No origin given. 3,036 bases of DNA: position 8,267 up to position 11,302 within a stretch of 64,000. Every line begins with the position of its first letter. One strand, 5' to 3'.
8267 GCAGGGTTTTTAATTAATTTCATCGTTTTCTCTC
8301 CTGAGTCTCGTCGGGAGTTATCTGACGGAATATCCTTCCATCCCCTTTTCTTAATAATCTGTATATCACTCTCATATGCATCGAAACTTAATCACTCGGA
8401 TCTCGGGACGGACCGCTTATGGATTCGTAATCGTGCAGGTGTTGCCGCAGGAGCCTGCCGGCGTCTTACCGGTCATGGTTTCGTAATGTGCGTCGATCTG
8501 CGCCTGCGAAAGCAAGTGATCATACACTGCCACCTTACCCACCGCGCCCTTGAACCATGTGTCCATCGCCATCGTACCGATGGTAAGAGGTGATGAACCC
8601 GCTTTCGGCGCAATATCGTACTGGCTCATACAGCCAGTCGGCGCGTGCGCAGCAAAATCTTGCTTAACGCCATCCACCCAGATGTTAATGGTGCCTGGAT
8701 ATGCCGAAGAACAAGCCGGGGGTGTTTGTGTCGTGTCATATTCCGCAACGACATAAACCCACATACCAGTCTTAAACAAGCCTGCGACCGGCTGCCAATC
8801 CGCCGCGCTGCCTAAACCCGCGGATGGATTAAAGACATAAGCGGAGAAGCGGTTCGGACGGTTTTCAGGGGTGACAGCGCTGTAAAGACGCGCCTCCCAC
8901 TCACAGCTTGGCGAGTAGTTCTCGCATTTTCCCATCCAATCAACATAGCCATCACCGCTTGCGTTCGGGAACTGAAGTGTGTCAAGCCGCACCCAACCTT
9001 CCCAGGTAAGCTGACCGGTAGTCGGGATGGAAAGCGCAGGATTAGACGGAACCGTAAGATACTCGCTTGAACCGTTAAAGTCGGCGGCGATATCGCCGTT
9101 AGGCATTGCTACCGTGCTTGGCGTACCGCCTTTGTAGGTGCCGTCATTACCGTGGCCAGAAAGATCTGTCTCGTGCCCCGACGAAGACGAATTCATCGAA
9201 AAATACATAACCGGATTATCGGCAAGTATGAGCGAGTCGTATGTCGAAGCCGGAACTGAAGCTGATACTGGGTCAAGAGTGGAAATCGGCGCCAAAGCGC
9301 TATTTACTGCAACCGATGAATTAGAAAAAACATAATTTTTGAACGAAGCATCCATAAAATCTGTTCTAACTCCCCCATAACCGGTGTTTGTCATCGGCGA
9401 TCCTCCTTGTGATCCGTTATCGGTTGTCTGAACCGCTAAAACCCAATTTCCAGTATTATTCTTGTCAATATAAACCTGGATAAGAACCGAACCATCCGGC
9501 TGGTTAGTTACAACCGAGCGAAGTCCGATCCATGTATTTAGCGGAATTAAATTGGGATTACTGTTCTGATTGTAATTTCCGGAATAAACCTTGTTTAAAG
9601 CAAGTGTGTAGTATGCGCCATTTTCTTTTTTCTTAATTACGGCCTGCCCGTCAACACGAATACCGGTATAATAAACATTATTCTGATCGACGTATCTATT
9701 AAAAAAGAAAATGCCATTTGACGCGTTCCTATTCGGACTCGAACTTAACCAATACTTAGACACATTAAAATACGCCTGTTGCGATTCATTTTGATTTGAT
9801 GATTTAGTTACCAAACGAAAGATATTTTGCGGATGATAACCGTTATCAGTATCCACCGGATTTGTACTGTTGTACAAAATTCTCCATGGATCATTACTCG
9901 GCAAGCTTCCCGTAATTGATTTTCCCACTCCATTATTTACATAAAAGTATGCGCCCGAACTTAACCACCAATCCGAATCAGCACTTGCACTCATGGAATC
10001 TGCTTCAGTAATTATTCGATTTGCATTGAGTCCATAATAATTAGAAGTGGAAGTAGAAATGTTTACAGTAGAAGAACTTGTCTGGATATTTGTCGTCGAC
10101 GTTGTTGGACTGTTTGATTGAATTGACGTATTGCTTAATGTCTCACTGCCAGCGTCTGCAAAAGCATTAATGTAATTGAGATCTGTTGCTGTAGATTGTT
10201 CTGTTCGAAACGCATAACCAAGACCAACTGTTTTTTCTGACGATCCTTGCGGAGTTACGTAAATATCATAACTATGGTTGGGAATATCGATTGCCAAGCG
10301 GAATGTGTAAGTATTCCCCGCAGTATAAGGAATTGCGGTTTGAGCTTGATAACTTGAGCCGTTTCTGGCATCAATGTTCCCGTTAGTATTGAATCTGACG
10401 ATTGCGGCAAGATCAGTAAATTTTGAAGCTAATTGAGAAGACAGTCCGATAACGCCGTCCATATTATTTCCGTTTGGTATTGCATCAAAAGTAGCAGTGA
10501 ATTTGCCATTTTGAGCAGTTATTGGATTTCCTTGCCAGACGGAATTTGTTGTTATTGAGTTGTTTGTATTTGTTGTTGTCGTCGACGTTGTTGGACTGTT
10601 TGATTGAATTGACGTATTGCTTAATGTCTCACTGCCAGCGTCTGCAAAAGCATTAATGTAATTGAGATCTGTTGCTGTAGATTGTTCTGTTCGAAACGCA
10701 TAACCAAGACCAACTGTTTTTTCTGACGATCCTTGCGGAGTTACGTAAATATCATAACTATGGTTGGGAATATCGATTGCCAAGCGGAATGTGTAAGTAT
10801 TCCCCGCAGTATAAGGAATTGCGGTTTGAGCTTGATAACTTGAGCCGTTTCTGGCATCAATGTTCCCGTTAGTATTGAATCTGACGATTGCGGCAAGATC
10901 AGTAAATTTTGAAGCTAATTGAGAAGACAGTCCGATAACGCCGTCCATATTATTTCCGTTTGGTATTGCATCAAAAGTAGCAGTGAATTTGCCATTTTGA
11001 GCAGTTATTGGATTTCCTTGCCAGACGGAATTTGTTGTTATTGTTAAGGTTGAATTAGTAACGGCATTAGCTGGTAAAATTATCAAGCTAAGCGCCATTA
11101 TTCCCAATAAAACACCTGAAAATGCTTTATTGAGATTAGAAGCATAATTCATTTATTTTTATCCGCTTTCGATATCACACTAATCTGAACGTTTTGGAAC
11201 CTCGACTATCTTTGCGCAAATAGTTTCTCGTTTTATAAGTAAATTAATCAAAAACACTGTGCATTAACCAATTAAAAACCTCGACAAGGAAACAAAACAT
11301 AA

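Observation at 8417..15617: Island of three large exported carbohydrate-binding or carbohydrate-modifying proteins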

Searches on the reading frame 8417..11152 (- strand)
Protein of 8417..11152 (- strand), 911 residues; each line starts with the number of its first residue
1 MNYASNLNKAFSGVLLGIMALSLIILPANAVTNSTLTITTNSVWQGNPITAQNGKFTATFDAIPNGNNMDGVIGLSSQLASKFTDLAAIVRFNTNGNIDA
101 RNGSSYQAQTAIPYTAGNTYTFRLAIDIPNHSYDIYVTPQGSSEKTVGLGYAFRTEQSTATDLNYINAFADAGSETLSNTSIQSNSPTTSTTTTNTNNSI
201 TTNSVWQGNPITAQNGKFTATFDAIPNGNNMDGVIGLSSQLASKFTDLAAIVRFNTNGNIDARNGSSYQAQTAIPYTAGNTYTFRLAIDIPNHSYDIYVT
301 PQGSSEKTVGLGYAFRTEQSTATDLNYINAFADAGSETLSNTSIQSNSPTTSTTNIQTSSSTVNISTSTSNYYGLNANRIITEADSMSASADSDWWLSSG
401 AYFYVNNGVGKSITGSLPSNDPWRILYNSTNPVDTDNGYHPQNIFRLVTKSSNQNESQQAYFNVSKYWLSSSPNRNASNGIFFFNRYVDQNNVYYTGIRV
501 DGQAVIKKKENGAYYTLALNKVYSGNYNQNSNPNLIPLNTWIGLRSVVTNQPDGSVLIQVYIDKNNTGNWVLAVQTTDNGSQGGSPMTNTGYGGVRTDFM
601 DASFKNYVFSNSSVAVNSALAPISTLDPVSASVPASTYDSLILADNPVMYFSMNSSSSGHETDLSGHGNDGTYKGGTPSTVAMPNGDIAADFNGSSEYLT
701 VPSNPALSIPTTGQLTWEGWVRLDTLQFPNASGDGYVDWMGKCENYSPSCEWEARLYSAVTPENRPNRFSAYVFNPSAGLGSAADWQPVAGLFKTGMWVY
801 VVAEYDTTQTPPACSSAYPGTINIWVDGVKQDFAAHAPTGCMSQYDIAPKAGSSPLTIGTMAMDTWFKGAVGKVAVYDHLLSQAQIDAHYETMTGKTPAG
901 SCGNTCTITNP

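Call 3: search_protein_families(library=pfam, proteins=[window:8417-11152:-], max_evalue=0.1)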
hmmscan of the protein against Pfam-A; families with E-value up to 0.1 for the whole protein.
window:8417-11152:- (911 aa): 2 families
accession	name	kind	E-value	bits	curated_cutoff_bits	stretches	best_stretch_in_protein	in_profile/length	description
PF22585.3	Sialidase-like_CBM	-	5.8e-10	39.7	27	2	55-141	40-121/156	Sialidase-like, CBM domain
PF17164.10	DUF5122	-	7.6e-05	23.3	27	0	88-100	22-34/36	Domain of unknown function (DUF5122) beta-propeller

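Call 4: search_protein_families(library=ncbifam, proteins=[window:8417-11152:-], max_evalue=0.1)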
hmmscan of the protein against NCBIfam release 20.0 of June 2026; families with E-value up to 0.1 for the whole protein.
window:8417-11152:- (911 aa): 1 family
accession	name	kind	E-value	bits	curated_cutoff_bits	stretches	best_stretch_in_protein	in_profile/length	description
TIGR02608.1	delta_60_rpt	domain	0.0009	19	76.5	0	73-100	17-42/55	delta-60 repeat domain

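Call 7: search_solved_structures(query=window:8417-11152:-, max_evalue=1)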
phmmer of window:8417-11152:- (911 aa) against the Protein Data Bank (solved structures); distinct sequences matched with E-value up to 1: 0.

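Call 15: find_homologous_proteins(query=window:8417-11152:-)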
Query window:8417-11152:- (911 aa): 688 proteins with E <= 0.001 among 8000 candidates; the best 120 are listed.
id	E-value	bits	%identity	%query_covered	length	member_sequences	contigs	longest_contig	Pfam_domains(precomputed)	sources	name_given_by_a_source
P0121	0.0e+0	1929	99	79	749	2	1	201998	-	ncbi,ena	-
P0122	4.0e-201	689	55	33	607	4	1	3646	PF22585.4,PF13385.14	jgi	-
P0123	2.2e-200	686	50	33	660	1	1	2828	PF22585.4,PF00041.28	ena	-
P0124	4.0e-185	636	40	37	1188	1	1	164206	PF22073.3,PF07679.23,PF13895.13,PF15780.12,PF22585.4,PF07610.18,PF13927.13,PF22544.3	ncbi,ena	-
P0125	8.8e-171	588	59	31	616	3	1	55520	PF22585.4,PF13385.14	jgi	jgi:hypothetical protein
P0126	2.0e-166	574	69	30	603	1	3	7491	PF13385.14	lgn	-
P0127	1.9e-163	564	55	29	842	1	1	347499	-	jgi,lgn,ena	-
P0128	2.1e-161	557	57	30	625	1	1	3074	PF22585.4,PF13385.14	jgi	-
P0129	3.2e-159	550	51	33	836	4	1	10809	PF22585.4,PF17957.8,PF19077.7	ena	-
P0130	9.1e-156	538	64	30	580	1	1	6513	PF13385.14,PF18998.7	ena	-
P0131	2.0e-155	537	50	33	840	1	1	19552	PF22585.4,PF17957.8,PF19077.7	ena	-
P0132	9.1e-147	509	41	33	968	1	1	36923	PF07679.23,PF22291.1,PF28134.1,PF13895.13,PF22585.4,PF17164.11,PF13927.13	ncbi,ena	-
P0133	4.9e-144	500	53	33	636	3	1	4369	PF13385.14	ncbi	-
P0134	3.2e-140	487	60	30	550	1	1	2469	PF13385.14,PF00041.28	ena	-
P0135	4.9e-137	477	46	27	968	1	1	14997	PF22585.4,PF17957.8,PF13385.14,PF13750.13,PF13860.13,PF19077.7,PF16656.12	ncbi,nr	ncbi:MAG: hypothetical protein HY554_08070 [Elusimicrobia bacterium]|nr:hypothetical protein [Elusim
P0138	7.9e-130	453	42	33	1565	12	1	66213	PF19190.7,PF21027.4,PF22352.3,PF00801.27,PF22585.4,PF18911.7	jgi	-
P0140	1.6e-128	448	42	35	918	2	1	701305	PF22585.4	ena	-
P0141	1.6e-127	445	43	34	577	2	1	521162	PF22585.4,PF18962.8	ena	-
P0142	8.2e-127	443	51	35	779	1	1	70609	PF22585.4,PF22842.4,PF14592.13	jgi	jgi:hypothetical protein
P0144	2.8e-123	431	42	34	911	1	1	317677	PF13229.13,PF22585.4,PF17164.11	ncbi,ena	-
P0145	5.3e-123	430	36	47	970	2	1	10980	PF22585.4,PF11790.15,PF18962.8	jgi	jgi:hypothetical protein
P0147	7.3e-120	420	49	28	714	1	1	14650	PF22585.4,PF17957.8,PF13385.14,PF09136.17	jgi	jgi:hypothetical protein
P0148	5.8e-118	413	42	19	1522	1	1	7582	PF19190.7,PF21027.4,PF22352.3,PF00801.27,PF22585.4,PF17963.8,PF18911.7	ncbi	-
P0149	2.5e-116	408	47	35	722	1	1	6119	PF22585.4,PF06439.19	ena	-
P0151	7.7e-107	377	46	33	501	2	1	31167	PF22585.4,PF00041.28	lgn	-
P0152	9.7e-106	373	40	35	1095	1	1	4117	PF13229.13,PF22352.3,PF22585.4,PF07602.18,PF22842.4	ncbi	-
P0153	2.4e-104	368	47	33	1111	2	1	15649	PF22352.3,PF22585.4,PF17164.11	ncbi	-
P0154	3.2e-103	365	45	34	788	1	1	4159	PF22585.4,PF17164.11,PF00400.39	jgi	-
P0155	2.4e-101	358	51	15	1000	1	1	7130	PF16655.13,PF13229.13,PF25059.2,PF22585.4,PF25788.3,PF00041.28,PF16656.12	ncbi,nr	ncbi:MAG: fibronectin type III domain-containing protein, partial [Elusimicrobia bacterium]|nr:fibro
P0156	2.5e-101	358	50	14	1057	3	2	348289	PF22585.4,PF02494.23,PF17957.8,PF19077.7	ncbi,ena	-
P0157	5.2e-100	354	35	62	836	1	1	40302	PF22585.4,PF05908.17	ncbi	ncbi:MAG: poly-gamma-glutamate hydrolase family protein [Pyrinomonadaceae bacterium]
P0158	1.4e-99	353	48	16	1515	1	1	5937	PF26182.1,PF22585.4,PF02369.23,PF22359.3,PF02368.25,PF26918.1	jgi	jgi:uncharacterized protein YjdB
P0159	1.5e-97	346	48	16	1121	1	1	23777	PF16655.13,PF22585.4,PF22842.4,PF00041.28,PF16656.12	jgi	-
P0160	3.9e-97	344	36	33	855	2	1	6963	PF22585.4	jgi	jgi:hypothetical protein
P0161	3.9e-96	341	43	19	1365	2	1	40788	PF19190.7,PF22352.3,PF00801.27,PF22585.4,PF18911.7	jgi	jgi:PKD repeat protein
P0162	5.8e-95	337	41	35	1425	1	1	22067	PF22352.3,PF22585.4,PF17963.8,PF17892.8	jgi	jgi:hypothetical protein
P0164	1.3e-94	336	51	34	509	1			PF22585.4,PF02368.25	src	-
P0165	1.9e-91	326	42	34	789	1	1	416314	PF22073.3,PF07679.23,PF13895.13,PF15780.12,PF22585.4,PF07610.18,PF13927.13,PF22544.3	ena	-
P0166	8.0e-91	324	42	34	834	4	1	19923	PF15780.12,PF22585.4,PF07610.18,PF13927.13,PF22544.3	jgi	jgi:hypothetical protein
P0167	3.5e-90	321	41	34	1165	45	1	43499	PF22352.3,PF22585.4,PF18911.7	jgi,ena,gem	-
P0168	6.2e-90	321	41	36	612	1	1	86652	PF22585.4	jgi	jgi:hypothetical protein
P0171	8.6e-86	307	40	32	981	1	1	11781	PF22585.4,PF22842.4,PF16656.12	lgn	-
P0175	2.8e-83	299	47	13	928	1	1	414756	PF22073.3,PF07679.23,PF15780.12,PF22585.4,PF07610.18,PF25833.1,PF22544.3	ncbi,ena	-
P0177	9.3e-83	297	49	18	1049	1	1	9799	PF22585.4,PF16656.12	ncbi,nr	ncbi:MAG TPA: fibronectin type III domain-containing protein [Elusimicrobiota bacterium]|nr:fibronec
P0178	9.7e-83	297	47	16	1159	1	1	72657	PF22073.3,PF07679.23,PF15780.12,PF22585.4,PF07610.18,PF02368.25,PF22544.3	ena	-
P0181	4.6e-80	288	39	39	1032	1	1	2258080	PF22073.3,PF07679.23,PF13895.13,PF15780.12,PF22585.4,PF07610.18,PF17164.11,PF13927.13,PF22544.3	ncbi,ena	-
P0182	1.7e-79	286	50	18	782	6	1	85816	PF22585.4,PF22359.3,PF02368.25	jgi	-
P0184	3.9e-77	278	36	37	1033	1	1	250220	PF22073.3,PF07679.23,PF13895.13,PF15780.12,PF22585.4,PF07610.18,PF17164.11,PF13927.13,PF22544.3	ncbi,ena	-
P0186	1.2e-76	277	51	15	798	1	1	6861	PF22585.4,PF17957.8,PF19077.7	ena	-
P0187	1.7e-75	273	41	36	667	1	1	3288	PF22585.4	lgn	-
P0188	1.8e-75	273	32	45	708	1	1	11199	PF22585.4,PF17957.8,PF19077.7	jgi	jgi:hypothetical protein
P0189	2.2e-75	273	49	17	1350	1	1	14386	PF22585.4,PF17957.8,PF21294.5,PF19077.7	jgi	jgi:hypothetical protein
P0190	3.2e-75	272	47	16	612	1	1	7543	PF22585.4,PF02369.23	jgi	jgi:hypothetical protein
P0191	8.3e-75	271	29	34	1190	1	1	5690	PF22585.4,PF13287.13,PF13290.14,PF03174.20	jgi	jgi:hypothetical protein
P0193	8.2e-74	267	36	37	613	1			PF07679.23,PF22585.4,PF17164.11,PF13927.13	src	-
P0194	1.2e-73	267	32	43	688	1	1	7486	PF22585.4,PF16656.12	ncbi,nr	ncbi:MAG TPA: fibronectin type III domain-containing protein, partial [Elusimicrobiota bacterium]|nr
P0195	1.8e-73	266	44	20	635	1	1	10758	PF22352.3,PF22585.4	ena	-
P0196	2.2e-73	266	47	33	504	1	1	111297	PF22585.4,PF17164.11,PF00041.28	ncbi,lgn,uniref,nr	ncbi:fibronectin type III domain-containing protein [Citrifermentans bremense]|uniref:fibronectin ty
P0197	3.1e-73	265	37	34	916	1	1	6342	PF13229.13,PF22585.4,PF05048.20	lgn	-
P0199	4.7e-73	265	39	22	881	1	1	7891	PF22585.4,PF02494.23,PF17957.8,PF13750.13,PF19077.7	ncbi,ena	-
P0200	4.7e-72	262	39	21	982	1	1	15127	PF22585.4,PF17957.8,PF00041.28,PF19077.7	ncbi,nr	ncbi:MAG: hypothetical protein HY554_11885 [Elusimicrobia bacterium]|nr:hypothetical protein [Elusim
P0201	1.0e-71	260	43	18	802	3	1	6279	PF22585.4,PF17957.8,PF19077.7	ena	-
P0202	1.1e-71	260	36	60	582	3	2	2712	PF22585.4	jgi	jgi:hypothetical protein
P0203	1.4e-71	260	48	14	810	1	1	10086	PF10648.16,PF22585.4,PF17957.8,PF19077.7,PF20164.5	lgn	-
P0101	1.1e-70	257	32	63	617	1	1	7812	PF22585.4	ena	-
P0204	1.2e-70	257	35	62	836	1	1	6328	PF22585.4,PF05908.17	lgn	-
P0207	5.4e-70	255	45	18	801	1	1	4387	PF22585.4,PF17957.8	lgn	-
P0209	9.6e-70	254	34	62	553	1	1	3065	PF22585.4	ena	-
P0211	1.7e-69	253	42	34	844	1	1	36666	PF22585.4,PF22842.4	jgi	-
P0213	3.2e-69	252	41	37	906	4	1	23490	PF19190.7,PF22585.4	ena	-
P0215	4.6e-69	252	40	23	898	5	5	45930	PF26182.1,PF22585.4,PF07602.18,PF22842.4,PF02368.25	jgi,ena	jgi:hypothetical protein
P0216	4.7e-69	252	34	63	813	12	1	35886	PF22585.4,PF05908.17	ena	-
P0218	9.7e-69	251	34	66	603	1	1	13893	PF22585.4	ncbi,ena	-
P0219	1.6e-68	250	41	38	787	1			PF16655.13,PF22585.4,PF17957.8,PF13750.13,PF00041.28,PF19077.7,PF16656.12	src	-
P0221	2.2e-68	249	45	16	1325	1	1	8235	PF13229.13,PF22585.4,PF00041.28,PF16656.12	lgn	-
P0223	1.5e-67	247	43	20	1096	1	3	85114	PF13229.13,PF12708.13,PF22585.4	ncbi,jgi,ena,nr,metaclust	ncbi:MAG: hypothetical protein A2X94_10490 [Bdellovibrionales bacterium GWB1_55_8]|nr:MAG: hypotheti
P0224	1.8e-67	246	35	57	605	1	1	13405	PF22585.4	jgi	jgi:hypothetical protein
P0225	2.1e-67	246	33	64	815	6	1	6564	PF22585.4,PF05908.17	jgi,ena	jgi:phage replication-related protein YjqB (UPF0714/DUF867 family)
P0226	2.3e-67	246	46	14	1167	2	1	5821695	PF22585.4,PF13287.13,PF13385.14,PF13290.14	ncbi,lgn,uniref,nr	ncbi:hypothetical protein ASA1KI_17040 [Opitutales bacterium ASA1]|uniref:chitobiase/beta-hexosamini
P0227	2.4e-67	246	34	60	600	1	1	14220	PF22585.4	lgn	-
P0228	4.7e-67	245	35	31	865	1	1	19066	PF22585.4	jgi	jgi:hypothetical protein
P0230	5.5e-67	245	45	19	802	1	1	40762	PF22585.4,PF17957.8,PF19077.7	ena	-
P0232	6.8e-67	244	43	17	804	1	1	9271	PF22585.4,PF17957.8,PF19077.7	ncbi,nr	ncbi:MAG: Ig-like domain-containing protein [Elusimicrobia bacterium]|nr:Ig-like domain-containing p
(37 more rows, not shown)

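Call 40: search_protein_families(library=pfam, proteins=[P0126, P0130], max_evalue=1)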
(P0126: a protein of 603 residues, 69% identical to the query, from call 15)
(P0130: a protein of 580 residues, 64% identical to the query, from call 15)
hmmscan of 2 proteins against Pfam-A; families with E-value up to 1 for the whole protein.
P0126 (603 aa): 3 families
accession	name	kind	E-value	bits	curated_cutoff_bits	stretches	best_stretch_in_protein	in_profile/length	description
PF13385.13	Laminin_G_3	-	7.7e-13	49.3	27.6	1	380-573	1-150/151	Concanavalin A-like lectin/glucanases superfamily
PF05887.16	Trypan_PARP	-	0.0009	19.7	100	1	101-149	56-103/134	Procyclic acidic repetitive protein (PARP)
PF22585.3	Sialidase-like_CBM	-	0.055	13.8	27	1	163-250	38-120/156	Sialidase-like, CBM domain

P0130 (580 aa): 4 families
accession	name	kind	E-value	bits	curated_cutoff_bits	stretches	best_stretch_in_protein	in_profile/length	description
PF13385.13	Laminin_G_3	-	1.6e-11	45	27.6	1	365-559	1-151/151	Concanavalin A-like lectin/glucanases superfamily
PF18998.6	Flg_new_2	-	6.8e-10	39.2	23.6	1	237-298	9-71/73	Divergent InlB B-repeat domain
PF09479.16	Flg_new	-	0.064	13.8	27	1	244-280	9-46/65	Listeria-Bacteroides repeat domain (List_Bact_rpt)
PF22585.3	Sialidase-like_CBM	-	0.25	11.7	27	1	116-164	72-118/156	Sialidase-like, CBM domain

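Call 84: search_protein_families(library=phrogs, proteins=[window:8417-11152:-], max_evalue=0.001)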
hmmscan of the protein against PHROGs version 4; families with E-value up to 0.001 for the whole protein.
window:8417-11152:- (911 aa): 0 families

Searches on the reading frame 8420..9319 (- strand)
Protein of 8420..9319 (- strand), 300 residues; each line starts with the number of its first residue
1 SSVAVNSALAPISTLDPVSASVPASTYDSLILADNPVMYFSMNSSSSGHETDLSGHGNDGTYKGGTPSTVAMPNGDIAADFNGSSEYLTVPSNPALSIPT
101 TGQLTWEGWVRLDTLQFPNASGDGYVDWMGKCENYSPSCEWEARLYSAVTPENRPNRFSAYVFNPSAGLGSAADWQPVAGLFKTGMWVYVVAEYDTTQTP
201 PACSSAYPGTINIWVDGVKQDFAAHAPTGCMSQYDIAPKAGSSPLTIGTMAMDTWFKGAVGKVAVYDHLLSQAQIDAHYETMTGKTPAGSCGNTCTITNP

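Call 40: search_protein_families(library=pfam, proteins=[window:8420-9319:-], max_evalue=1)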
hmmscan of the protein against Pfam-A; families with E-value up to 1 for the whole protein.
window:8420-9319:- (300 aa): 1 family
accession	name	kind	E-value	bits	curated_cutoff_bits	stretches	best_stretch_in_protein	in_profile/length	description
PF13385.13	Laminin_G_3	-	1.9e-09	38.3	27.6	1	82-275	1-150/151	Concanavalin A-like lectin/glucanases superfamily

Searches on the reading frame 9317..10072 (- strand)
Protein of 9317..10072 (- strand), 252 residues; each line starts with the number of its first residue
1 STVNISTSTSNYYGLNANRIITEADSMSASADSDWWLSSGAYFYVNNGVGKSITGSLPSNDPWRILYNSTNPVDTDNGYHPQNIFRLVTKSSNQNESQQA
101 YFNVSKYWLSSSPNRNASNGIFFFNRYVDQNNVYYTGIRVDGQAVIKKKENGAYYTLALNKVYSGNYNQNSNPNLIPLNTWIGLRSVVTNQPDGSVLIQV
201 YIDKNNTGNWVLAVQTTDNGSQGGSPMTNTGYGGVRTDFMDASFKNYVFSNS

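Call 40: search_protein_families(library=pfam, proteins=[window:9317-10072:-], max_evalue=1)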
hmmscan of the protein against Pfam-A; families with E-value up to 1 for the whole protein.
window:9317-10072:- (252 aa): 0 families

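Call 88: predict_structure(alignment_id=A3)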
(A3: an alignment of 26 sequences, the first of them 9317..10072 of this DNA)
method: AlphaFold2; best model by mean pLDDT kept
length: 252 residues; sequences in the alignment: 26
mean_pLDDT: 94.7   pTM: 0.89
mean pLDDT of the five models: 94.7, 94.4, 93.5, 93.2, 93.0
residues with pLDDT >= 90: 235; 70-90: 6; 50-70: 2; < 50: 9
segments of 3 or more residues with pLDDT < 50: 1-9
pLDDT, mean of each block of 10 residues (from residue 1): 42 91 98 98 98 98 98 98 98 96 96 94 97 98 98 98 95 96 98 98 96 98 96 98 97 83
secondary structure, 60 per line:
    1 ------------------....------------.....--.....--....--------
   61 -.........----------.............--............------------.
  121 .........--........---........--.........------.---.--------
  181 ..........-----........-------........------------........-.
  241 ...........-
elements in order: E19-22 E35-39 E42-46 E49-52 H62-70 E84-93 E96-107 E120-129 E132-139 E143-150 E153-161 E181-190 E196-203 E211-218 E231-238 E240-251
